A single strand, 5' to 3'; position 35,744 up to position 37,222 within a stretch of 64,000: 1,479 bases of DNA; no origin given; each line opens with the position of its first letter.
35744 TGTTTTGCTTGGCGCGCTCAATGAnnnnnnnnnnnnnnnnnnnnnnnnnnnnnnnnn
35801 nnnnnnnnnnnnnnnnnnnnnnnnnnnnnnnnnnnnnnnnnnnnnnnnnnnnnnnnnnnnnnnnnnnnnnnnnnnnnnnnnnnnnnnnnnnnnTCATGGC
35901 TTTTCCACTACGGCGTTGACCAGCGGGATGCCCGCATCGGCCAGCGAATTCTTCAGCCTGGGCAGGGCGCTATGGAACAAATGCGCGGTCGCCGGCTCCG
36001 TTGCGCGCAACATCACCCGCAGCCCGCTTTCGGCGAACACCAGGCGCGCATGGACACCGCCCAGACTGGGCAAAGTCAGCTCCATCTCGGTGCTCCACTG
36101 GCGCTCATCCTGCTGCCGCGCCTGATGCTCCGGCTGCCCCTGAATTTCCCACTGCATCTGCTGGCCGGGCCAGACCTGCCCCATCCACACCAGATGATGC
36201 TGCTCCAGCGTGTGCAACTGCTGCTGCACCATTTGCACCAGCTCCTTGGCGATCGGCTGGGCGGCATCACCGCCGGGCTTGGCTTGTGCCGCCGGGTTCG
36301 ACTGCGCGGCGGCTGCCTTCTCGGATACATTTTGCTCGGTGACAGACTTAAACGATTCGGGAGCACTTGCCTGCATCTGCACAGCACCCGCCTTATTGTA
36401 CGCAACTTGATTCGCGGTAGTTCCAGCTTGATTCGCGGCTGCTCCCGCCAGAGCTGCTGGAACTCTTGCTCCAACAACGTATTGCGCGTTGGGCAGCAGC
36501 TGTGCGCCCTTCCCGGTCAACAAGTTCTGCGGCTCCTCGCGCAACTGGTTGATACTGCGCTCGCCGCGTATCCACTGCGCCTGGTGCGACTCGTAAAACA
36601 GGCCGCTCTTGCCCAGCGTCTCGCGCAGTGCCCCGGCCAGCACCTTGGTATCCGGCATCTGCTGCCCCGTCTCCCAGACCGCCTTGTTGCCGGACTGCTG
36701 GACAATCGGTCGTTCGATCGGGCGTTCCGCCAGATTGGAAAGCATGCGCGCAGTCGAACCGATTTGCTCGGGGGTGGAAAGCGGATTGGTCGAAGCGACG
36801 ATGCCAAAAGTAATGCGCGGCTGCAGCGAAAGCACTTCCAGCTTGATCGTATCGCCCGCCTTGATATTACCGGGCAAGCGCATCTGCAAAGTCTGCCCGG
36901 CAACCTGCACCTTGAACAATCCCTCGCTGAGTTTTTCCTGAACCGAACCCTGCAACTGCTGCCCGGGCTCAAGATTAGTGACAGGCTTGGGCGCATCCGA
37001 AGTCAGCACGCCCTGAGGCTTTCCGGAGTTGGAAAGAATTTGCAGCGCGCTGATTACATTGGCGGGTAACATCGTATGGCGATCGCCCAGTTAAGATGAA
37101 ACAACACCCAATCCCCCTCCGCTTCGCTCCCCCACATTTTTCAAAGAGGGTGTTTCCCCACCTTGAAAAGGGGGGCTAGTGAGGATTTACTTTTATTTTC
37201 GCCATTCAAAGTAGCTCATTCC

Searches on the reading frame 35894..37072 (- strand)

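Call 43: search_protein_families(library=pfam, proteins=[window:35894-37072:-], max_evalue=0.0001)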
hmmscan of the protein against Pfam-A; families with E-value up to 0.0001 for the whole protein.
window:35894-37072:- (392 aa): 1 family
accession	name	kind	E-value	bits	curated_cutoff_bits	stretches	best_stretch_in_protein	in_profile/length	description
PF02120.21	Flg_hook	-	1.3e-15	57.4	29.8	1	316-389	3-76/85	Flagellar hook-length control protein FliK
